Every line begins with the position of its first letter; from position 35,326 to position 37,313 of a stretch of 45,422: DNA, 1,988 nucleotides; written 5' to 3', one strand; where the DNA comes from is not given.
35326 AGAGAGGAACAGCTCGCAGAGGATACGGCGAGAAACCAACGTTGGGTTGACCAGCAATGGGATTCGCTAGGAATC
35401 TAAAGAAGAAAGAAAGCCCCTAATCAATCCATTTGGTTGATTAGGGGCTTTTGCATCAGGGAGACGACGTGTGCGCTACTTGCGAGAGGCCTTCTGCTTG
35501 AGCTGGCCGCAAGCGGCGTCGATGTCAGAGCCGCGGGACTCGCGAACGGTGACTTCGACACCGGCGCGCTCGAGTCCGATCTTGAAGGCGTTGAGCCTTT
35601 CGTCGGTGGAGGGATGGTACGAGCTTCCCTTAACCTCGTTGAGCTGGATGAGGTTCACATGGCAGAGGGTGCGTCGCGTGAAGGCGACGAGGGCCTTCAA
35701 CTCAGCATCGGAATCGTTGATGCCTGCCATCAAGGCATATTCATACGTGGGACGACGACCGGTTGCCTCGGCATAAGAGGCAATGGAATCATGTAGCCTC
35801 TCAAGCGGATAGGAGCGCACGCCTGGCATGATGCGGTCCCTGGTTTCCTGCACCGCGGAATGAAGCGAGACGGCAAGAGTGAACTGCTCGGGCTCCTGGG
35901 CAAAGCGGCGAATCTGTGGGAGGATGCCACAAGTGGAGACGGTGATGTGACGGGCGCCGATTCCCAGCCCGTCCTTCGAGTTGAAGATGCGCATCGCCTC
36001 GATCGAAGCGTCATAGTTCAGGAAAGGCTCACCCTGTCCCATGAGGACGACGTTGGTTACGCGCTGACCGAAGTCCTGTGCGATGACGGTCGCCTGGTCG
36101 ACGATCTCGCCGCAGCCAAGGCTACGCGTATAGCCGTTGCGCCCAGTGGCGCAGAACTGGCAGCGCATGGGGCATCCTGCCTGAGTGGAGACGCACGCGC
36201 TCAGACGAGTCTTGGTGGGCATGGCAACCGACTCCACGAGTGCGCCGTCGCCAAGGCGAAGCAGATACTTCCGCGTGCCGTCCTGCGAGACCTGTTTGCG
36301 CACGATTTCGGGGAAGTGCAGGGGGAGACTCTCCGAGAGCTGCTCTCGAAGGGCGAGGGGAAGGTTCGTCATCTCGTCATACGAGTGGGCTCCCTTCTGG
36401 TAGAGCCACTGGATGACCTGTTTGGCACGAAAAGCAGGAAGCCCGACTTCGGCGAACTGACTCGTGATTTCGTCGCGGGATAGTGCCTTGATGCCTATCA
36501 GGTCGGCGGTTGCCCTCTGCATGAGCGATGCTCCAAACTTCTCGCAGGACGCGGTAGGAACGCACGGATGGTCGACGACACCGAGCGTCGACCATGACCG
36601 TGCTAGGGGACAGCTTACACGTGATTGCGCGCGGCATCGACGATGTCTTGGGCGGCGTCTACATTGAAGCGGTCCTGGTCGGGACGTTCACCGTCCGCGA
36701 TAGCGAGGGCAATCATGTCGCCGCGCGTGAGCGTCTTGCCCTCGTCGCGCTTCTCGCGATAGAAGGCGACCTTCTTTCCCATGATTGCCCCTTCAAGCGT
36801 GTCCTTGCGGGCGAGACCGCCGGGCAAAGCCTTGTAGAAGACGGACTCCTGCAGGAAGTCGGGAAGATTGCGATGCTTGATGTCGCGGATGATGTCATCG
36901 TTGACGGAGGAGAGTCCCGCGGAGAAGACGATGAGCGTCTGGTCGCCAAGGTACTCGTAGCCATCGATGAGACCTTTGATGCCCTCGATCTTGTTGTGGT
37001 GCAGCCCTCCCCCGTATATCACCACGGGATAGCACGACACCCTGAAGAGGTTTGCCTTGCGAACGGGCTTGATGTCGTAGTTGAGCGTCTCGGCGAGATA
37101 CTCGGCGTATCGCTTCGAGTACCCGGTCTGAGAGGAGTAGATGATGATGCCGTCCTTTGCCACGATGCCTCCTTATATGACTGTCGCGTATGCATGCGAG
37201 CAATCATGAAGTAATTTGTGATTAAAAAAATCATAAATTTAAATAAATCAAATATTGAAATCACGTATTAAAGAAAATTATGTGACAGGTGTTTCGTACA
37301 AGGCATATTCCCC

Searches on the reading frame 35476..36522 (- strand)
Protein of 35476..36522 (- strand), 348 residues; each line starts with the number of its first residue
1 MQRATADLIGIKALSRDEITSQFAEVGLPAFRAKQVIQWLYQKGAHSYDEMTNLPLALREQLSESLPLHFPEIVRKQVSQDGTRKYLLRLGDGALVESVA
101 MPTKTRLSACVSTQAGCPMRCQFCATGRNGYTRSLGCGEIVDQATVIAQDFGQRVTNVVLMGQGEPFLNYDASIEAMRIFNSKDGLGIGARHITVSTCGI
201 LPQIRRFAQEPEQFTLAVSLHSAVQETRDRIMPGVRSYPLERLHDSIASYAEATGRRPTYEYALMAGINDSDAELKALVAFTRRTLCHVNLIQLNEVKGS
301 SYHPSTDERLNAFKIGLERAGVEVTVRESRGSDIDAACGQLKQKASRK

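Call 39: search_protein_families(library=pfam, proteins=[window:35476-36522:-], max_evalue=0.001)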
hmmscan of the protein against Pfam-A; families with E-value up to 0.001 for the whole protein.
window:35476-36522:- (348 aa): 2 families
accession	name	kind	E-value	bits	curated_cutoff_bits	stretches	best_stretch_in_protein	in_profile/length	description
PF04055.27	Radical_SAM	-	1.5e-16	61.5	29.5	1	112-274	2-161/166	Radical SAM superfamily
PF21016.3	RlmN_N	-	3.1e-15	56.1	24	1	13-65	5-57/60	Ribosomal RNA large subunit methyltransferase N-terminal domain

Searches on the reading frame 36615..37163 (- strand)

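Call 39: search_protein_families(library=pfam, proteins=[window:36615-37163:-], max_evalue=0.001)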
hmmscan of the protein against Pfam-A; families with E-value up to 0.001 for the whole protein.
window:36615-37163:- (182 aa): 1 family
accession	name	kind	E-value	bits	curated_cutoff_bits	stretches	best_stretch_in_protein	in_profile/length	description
PF12724.12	Flavodoxin_5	-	3.2e-09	37.7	27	1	6-92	1-93/145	Flavodoxin domain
